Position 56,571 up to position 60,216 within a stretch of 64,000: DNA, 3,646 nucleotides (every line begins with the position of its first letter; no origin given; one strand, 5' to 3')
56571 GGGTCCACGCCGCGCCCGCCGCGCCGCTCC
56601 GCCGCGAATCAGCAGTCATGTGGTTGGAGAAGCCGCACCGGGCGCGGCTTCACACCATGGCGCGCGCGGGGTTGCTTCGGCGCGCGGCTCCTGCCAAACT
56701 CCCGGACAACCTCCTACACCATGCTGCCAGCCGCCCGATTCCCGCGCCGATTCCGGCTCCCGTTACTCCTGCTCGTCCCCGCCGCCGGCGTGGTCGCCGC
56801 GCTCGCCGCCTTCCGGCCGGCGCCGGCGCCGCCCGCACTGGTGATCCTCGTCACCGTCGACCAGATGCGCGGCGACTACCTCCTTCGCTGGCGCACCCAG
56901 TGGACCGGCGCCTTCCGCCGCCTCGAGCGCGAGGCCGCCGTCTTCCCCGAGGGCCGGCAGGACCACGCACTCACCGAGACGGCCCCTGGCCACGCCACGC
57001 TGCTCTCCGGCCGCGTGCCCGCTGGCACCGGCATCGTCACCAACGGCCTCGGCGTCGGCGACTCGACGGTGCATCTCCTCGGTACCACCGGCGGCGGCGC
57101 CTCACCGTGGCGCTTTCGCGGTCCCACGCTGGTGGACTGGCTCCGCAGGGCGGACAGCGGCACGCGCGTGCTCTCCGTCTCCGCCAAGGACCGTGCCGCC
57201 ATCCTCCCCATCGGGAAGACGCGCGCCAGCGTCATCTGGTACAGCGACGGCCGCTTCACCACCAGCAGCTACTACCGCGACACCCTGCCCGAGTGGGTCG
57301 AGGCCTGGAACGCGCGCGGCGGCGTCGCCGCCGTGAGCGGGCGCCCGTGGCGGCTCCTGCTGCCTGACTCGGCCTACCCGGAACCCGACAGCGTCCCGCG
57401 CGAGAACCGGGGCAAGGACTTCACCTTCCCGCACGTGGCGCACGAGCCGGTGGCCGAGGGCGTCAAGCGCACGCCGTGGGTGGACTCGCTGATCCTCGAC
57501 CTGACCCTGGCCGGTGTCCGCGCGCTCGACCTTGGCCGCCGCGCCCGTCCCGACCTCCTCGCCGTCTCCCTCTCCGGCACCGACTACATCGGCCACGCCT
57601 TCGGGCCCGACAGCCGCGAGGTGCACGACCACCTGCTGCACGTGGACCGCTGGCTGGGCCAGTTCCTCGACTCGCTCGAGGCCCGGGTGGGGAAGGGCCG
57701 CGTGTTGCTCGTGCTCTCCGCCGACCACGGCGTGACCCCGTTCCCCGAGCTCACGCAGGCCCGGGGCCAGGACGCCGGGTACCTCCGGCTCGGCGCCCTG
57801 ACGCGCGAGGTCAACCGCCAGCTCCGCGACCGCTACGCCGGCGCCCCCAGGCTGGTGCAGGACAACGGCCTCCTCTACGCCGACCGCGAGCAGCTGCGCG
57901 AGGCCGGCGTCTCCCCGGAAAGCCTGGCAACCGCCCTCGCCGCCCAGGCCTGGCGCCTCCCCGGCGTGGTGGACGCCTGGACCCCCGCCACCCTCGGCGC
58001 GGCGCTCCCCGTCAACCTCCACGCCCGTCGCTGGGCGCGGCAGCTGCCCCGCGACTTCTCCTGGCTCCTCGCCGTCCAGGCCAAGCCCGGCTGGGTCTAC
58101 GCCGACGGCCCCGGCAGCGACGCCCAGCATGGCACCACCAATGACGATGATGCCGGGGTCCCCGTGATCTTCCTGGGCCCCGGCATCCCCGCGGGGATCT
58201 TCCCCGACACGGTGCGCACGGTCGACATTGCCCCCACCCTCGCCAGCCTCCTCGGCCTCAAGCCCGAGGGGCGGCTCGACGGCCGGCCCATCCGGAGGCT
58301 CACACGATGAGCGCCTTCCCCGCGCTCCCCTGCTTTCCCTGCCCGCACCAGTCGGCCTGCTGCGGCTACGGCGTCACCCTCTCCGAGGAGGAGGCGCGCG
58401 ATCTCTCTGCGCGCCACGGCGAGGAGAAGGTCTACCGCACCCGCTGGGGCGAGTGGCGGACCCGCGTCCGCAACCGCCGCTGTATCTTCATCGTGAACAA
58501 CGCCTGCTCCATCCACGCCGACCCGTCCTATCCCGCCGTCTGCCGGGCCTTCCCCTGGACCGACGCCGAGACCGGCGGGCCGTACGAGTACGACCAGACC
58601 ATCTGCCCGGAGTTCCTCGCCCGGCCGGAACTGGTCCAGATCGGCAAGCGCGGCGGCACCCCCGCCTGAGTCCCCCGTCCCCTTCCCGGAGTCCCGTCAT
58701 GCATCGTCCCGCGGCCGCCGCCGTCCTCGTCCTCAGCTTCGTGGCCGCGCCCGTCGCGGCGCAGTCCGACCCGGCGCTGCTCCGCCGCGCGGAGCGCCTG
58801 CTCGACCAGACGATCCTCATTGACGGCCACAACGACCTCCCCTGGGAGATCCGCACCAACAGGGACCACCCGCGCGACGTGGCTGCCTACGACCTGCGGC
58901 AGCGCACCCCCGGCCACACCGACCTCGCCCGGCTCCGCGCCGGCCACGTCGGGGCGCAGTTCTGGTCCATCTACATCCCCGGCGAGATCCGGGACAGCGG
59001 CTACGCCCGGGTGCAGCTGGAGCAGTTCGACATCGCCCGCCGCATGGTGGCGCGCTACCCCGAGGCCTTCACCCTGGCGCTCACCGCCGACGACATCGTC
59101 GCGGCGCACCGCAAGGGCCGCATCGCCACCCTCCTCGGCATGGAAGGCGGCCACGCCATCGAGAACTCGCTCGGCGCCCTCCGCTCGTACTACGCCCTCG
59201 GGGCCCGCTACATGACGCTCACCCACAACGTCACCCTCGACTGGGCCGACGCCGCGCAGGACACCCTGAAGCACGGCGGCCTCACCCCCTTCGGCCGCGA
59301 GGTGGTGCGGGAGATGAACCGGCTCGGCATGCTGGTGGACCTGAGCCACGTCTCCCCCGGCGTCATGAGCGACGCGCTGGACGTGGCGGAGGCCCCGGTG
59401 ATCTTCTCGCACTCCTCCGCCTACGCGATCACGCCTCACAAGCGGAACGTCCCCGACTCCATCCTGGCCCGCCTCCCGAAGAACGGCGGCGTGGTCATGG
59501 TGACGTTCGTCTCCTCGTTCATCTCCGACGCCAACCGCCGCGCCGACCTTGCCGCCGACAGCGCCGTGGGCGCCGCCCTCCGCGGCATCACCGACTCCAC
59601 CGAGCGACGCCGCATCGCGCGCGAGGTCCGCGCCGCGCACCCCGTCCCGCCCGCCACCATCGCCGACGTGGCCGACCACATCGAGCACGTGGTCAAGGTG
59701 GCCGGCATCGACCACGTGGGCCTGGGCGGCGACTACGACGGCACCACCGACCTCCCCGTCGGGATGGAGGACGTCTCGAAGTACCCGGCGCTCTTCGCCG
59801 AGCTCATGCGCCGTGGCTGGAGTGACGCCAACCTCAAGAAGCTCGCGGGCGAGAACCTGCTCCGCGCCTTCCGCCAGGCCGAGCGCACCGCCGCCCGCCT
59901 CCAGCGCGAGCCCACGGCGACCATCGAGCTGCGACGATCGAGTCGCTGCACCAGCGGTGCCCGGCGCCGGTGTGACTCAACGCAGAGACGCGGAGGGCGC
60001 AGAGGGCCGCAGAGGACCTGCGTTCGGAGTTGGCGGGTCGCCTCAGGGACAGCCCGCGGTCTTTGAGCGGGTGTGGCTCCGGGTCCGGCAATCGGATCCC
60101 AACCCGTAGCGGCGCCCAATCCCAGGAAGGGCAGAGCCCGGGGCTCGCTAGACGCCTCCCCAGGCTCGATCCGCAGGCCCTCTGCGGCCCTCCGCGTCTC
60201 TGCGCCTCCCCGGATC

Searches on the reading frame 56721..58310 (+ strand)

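Call 85: search_protein_families(library=pfam, proteins=[window:56721-58310:+], max_evalue=0.0001)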
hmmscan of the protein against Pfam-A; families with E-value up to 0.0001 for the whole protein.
window:56721-58310:+ (529 aa): 1 family
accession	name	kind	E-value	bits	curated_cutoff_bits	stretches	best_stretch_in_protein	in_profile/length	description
PF01663.27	Phosphodiest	-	2e-32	113.6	23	1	41-467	1-330/342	Type I phosphodiesterase / nucleotide pyrophosphatase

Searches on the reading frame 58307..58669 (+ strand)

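Call 86: search_protein_families(library=pfam, proteins=[window:58307-58669:+], max_evalue=0.0001)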
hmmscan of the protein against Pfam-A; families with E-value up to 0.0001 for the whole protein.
window:58307-58669:+ (120 aa): 1 family
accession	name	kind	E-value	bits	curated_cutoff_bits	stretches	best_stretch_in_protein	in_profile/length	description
PF03692.20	CxxCxxCC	-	7.6e-07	30.2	23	1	9-89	2-73/85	Putative zinc- or iron-chelating domain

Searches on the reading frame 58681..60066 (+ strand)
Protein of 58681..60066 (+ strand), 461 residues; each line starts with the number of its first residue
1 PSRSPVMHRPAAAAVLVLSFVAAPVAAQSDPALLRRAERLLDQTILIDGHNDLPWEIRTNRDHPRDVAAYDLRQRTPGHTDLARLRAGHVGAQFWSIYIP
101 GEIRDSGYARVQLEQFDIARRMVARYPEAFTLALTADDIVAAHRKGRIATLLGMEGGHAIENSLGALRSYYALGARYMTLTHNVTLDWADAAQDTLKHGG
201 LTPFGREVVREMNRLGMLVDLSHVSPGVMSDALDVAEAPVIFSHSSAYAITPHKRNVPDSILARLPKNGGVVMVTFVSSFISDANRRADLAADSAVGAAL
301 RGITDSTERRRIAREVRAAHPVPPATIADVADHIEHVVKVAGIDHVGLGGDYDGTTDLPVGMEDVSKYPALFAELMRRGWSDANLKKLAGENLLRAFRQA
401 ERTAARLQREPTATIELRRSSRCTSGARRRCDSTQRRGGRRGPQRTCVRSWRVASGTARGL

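Call 31: search_protein_families(library=pfam, proteins=[window:58681-60066:+], max_evalue=0.001)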
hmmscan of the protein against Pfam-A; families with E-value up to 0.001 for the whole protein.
window:58681-60066:+ (461 aa): 1 family
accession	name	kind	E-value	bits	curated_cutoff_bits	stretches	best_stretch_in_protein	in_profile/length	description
PF01244.27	Peptidase_M19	-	5.2e-117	391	26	1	40-399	2-319/319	Membrane dipeptidase (Peptidase family M19)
